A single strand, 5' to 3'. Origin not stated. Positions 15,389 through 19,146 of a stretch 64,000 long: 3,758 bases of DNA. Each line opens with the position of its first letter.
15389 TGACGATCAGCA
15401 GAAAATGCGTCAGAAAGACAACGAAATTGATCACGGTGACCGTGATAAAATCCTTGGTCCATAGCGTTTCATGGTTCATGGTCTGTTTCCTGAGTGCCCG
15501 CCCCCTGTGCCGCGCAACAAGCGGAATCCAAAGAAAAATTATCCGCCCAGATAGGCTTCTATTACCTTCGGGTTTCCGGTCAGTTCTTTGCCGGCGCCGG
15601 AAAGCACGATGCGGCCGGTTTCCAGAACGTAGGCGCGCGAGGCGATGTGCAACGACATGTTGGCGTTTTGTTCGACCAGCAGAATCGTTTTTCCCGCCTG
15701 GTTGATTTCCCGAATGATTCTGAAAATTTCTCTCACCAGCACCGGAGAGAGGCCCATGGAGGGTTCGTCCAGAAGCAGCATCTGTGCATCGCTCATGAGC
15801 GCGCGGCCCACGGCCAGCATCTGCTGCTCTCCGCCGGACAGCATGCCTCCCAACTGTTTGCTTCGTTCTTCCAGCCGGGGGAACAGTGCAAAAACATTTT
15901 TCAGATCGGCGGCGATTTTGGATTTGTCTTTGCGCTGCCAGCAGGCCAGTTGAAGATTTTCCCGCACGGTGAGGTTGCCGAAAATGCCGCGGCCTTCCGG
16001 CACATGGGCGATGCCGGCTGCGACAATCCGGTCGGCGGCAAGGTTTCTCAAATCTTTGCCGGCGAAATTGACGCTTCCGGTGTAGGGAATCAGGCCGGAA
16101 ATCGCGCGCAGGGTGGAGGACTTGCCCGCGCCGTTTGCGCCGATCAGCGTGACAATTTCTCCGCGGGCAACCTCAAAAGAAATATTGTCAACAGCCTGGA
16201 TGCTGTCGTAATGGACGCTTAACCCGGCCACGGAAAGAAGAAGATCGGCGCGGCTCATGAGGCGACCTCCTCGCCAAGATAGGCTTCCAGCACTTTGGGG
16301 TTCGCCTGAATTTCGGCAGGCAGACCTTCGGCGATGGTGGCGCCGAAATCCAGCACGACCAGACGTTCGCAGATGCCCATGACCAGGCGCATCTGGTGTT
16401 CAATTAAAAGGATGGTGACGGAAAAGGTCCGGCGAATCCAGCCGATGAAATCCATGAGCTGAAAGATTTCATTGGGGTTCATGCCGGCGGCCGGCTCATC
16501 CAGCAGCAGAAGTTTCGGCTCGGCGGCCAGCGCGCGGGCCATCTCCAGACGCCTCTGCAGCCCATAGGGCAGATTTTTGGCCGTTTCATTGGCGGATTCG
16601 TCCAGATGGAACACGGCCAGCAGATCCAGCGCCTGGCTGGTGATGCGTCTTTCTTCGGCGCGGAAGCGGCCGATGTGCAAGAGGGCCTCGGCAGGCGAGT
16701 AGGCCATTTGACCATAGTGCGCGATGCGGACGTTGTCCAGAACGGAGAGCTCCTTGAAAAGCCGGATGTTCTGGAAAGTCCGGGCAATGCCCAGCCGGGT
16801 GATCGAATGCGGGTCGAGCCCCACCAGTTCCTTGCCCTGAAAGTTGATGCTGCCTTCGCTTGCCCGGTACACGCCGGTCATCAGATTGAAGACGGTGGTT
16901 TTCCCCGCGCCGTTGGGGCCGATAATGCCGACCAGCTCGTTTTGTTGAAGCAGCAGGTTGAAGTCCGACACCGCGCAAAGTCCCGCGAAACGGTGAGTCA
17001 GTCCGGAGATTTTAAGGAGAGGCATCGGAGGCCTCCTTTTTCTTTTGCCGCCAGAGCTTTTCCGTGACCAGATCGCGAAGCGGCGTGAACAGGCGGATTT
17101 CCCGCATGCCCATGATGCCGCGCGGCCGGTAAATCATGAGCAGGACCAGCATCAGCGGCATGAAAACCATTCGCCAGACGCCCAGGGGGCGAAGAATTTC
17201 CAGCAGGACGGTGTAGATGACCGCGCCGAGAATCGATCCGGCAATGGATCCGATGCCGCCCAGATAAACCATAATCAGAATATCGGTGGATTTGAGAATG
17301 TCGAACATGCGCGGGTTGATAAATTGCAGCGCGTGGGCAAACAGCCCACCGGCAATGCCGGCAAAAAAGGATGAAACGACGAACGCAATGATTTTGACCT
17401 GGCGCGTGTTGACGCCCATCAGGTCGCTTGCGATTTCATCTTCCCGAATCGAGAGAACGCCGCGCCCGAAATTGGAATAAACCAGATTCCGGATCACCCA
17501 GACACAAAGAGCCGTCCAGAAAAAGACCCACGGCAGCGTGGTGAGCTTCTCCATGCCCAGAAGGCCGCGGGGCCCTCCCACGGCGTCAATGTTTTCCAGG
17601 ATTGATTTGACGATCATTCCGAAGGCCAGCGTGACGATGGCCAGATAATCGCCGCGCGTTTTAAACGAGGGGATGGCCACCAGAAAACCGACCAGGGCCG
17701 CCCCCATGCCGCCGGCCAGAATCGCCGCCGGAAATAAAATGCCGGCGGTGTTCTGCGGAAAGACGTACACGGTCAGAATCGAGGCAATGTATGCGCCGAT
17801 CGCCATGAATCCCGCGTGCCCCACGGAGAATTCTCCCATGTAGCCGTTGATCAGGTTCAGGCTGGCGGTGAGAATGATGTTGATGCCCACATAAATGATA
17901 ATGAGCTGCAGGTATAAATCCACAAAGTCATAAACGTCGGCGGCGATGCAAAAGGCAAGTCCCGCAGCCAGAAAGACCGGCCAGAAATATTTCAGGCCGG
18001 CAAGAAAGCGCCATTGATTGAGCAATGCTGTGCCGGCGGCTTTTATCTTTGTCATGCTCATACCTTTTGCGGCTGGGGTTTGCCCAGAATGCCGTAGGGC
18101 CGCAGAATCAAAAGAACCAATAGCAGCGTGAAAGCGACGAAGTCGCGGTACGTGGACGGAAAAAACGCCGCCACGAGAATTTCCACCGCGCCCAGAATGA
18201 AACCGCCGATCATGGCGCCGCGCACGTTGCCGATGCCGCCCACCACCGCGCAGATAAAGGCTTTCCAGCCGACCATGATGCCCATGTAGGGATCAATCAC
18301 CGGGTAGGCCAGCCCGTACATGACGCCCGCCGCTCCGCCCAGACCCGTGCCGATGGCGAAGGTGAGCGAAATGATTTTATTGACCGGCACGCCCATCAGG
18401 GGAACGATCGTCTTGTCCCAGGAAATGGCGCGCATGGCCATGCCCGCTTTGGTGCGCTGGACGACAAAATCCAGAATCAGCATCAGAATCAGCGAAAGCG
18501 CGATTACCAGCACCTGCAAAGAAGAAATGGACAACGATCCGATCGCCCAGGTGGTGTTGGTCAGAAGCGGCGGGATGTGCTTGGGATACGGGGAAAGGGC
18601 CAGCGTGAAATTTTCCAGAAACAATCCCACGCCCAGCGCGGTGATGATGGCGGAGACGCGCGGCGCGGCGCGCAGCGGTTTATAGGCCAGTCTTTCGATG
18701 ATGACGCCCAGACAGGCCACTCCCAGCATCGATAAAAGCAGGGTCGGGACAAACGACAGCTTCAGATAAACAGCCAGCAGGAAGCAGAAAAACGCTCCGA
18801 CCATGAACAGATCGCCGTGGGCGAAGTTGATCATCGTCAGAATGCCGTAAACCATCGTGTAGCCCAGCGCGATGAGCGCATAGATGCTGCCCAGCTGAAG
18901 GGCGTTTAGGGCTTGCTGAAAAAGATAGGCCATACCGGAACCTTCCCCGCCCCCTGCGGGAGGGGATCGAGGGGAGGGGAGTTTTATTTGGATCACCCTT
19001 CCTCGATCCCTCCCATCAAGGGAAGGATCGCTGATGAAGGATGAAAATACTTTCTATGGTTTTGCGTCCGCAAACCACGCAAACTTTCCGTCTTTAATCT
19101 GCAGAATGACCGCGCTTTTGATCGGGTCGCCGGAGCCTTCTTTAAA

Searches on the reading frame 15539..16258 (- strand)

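Call 89: search_protein_families(library=pfam, proteins=[window:15539-16258:-], max_evalue=0.00001)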
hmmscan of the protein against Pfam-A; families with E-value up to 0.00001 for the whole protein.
window:15539-16258:- (239 aa): 2 families
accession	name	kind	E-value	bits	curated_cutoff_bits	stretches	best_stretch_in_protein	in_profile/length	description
PF00005.33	ABC_tran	-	2.5e-29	103.1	25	1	24-167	2-136/137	ABC transporter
PF13304.12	AAA_21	-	9.2e-11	42.8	27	0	140-193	238-294/304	AAA domain, putative AbiEii toxin, Type IV TA system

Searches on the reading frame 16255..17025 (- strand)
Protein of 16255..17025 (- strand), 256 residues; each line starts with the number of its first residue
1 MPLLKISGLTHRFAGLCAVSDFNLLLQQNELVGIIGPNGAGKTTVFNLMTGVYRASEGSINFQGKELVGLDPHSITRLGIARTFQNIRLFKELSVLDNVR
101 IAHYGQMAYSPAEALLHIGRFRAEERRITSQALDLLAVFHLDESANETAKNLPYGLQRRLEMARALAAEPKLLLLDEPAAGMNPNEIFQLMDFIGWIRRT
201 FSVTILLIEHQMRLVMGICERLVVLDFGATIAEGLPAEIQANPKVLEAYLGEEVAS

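Call 89: search_protein_families(library=pfam, proteins=[window:16255-17025:-], max_evalue=0.00001)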
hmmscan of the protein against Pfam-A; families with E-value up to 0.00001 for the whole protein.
window:16255-17025:- (256 aa): 3 families
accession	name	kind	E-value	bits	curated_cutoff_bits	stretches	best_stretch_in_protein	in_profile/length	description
PF00005.33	ABC_tran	-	3.7e-29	102.5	25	1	20-179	2-136/137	ABC transporter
PF12399.14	BCA_ABC_TP_C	-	1.3e-12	47.5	25.5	1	230-254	2-26/27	Branched-chain amino acid ATP-binding cassette transporter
PF13304.12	AAA_21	-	8.2e-08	33.1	27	0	32-91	2-74/304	AAA domain, putative AbiEii toxin, Type IV TA system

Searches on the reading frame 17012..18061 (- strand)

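Call 89: search_protein_families(library=pfam, proteins=[window:17012-18061:-], max_evalue=0.00001)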
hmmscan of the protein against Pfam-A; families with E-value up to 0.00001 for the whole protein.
window:17012-18061:- (349 aa): 1 family
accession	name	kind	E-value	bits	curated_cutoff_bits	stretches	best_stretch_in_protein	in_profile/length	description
PF02653.21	BPD_transp_2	-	3.9e-36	125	26.8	1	54-308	5-268/269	Branched-chain amino acid transport system / permease component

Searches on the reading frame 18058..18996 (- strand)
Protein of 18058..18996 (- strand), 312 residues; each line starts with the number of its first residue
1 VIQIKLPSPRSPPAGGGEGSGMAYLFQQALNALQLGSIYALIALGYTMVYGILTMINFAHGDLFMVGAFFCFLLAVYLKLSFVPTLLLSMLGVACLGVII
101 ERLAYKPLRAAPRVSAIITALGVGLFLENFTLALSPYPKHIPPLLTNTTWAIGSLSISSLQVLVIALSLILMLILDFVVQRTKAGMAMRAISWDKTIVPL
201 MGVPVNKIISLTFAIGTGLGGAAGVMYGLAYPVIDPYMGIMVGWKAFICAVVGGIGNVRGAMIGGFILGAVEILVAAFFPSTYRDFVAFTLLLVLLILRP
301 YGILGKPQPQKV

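Call 89: search_protein_families(library=pfam, proteins=[window:18058-18996:-], max_evalue=0.00001)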
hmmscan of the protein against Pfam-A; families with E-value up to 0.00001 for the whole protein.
window:18058-18996:- (312 aa): 1 family
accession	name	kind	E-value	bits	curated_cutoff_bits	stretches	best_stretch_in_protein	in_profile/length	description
PF02653.21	BPD_transp_2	-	2.3e-41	142.2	26.8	1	30-296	3-269/269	Branched-chain amino acid transport system / permease component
